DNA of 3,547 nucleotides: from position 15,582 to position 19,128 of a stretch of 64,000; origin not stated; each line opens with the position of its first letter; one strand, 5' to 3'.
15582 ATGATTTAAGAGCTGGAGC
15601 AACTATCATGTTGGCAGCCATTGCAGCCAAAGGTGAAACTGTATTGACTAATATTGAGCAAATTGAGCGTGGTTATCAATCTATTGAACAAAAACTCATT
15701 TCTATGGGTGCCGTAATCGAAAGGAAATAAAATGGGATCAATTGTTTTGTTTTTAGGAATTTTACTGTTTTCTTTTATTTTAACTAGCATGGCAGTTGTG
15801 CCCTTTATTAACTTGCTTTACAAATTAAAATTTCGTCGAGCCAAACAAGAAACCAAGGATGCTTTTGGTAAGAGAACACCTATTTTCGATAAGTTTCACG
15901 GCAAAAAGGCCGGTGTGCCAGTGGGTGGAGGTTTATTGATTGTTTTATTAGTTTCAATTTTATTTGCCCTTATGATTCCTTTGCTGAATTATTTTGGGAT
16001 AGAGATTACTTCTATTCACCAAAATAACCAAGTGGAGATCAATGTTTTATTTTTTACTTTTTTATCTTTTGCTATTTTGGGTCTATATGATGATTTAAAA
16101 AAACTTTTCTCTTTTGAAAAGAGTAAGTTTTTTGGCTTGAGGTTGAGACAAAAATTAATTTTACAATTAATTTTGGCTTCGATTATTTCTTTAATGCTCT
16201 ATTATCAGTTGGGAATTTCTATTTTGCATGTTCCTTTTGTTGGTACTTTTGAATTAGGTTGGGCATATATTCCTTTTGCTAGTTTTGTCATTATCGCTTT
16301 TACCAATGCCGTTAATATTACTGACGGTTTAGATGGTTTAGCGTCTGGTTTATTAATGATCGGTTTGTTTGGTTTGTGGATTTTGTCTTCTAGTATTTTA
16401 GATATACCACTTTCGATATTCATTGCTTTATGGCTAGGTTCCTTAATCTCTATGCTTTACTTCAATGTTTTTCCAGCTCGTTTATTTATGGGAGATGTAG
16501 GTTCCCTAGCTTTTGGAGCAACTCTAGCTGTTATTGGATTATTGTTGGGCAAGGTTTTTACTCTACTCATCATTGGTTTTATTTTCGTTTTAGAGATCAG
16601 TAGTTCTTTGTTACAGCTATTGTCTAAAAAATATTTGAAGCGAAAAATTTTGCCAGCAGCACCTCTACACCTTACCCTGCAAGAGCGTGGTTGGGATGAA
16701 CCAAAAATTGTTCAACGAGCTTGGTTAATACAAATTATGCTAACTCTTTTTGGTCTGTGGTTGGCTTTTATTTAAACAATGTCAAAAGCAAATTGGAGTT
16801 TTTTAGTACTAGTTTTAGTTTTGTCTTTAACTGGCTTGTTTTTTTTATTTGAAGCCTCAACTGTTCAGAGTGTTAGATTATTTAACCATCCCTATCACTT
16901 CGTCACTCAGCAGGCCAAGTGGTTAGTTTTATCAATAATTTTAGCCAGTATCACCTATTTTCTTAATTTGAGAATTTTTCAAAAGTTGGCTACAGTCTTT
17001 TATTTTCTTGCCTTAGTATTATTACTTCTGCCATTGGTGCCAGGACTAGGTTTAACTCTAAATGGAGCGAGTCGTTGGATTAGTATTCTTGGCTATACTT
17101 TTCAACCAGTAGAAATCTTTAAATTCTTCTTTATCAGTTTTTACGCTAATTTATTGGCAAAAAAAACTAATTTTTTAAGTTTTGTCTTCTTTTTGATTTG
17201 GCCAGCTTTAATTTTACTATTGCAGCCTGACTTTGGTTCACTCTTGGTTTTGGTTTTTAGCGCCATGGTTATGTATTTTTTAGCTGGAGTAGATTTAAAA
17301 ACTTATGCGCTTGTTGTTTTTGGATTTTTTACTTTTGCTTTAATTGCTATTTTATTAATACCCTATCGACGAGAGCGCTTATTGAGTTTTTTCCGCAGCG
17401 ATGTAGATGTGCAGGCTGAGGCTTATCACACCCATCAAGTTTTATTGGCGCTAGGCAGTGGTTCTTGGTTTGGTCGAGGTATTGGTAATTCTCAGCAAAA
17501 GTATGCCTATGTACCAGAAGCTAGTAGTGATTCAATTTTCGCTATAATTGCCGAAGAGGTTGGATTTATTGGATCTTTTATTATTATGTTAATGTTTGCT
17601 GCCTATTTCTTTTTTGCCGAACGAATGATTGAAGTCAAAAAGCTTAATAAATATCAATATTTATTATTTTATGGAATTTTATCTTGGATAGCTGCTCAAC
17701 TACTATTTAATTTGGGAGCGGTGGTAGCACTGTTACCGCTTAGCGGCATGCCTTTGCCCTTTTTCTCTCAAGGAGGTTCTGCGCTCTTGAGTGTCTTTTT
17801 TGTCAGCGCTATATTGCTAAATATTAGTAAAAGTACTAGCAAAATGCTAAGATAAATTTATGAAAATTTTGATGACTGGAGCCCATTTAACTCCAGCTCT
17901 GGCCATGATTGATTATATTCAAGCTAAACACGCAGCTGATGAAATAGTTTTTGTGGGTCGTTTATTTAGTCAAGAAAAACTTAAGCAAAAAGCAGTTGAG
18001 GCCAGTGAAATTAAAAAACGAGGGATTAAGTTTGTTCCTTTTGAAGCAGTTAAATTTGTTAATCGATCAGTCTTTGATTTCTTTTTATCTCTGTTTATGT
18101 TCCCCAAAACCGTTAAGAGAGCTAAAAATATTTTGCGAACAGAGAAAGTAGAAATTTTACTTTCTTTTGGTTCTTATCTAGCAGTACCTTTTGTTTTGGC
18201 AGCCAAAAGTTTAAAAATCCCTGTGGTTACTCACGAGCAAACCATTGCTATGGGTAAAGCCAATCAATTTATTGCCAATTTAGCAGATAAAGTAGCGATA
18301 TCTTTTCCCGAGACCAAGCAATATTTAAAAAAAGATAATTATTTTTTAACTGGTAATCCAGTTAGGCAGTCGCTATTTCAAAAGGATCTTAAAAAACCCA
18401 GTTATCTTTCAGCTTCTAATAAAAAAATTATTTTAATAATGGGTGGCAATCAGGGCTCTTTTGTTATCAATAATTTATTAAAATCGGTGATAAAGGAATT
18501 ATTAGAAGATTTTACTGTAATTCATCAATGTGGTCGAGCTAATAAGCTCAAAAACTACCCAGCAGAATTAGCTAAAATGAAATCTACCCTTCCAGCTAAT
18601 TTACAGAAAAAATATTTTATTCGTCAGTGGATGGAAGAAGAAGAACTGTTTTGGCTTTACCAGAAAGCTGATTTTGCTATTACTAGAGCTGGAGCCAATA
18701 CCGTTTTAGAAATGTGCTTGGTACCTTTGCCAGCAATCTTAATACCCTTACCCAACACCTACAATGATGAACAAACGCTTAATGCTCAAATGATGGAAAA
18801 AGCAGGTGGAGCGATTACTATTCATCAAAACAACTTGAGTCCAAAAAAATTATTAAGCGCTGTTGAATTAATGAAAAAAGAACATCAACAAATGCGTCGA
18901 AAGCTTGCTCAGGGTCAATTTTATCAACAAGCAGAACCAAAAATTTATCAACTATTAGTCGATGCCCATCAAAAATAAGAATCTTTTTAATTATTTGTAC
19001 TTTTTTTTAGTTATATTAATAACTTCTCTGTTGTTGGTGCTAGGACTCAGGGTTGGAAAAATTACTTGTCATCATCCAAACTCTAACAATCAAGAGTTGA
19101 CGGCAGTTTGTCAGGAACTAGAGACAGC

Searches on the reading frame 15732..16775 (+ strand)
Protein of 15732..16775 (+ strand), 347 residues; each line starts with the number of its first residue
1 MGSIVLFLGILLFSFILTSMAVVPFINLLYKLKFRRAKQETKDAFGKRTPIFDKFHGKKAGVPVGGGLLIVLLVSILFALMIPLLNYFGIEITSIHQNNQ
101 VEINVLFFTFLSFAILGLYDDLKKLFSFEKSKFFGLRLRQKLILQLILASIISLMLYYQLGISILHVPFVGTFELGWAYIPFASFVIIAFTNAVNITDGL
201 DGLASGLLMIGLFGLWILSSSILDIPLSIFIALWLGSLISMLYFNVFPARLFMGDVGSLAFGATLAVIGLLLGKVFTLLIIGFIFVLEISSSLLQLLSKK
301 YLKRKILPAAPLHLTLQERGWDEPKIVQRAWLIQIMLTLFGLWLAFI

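Call 41: search_protein_families(library=pfam, proteins=[window:15732-16775:+], max_evalue=0.001)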
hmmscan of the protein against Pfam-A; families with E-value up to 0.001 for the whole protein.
window:15732-16775:+ (347 aa): 1 family
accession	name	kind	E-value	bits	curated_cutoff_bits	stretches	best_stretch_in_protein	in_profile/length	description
PF00953.26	Glycos_transf_4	-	1.7e-30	106.6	27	1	105-271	3-158/160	Glycosyl transferase family 4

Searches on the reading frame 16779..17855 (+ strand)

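Call 41: search_protein_families(library=pfam, proteins=[window:16779-17855:+], max_evalue=0.001)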
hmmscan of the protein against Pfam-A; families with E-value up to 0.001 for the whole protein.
window:16779-17855:+ (358 aa): 1 family
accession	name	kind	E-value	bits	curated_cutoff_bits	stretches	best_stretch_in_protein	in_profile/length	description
PF01098.24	FTSW_RODA_SPOVE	-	6.2e-75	252.9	26.4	1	8-354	4-355/356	Cell cycle protein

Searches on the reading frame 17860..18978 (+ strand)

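Call 41: search_protein_families(library=pfam, proteins=[window:17860-18978:+], max_evalue=0.001)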
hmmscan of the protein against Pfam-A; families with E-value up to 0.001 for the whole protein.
window:17860-18978:+ (372 aa): 3 families
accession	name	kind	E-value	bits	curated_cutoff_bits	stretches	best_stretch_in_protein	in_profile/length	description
PF04101.22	Glyco_tran_28_C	-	1.2e-27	97.5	22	1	190-348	1-151/166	Glycosyltransferase family 28 C-terminal domain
PF03033.26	Glyco_transf_28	-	7.5e-20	71.9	26.2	1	6-147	8-139/139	Glycosyltransferase family 28 N-terminal domain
PF00201.24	UDPGT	-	1.3e-07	31.3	19.5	1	227-338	298-405/499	UDP-glucoronosyl and UDP-glucosyl transferase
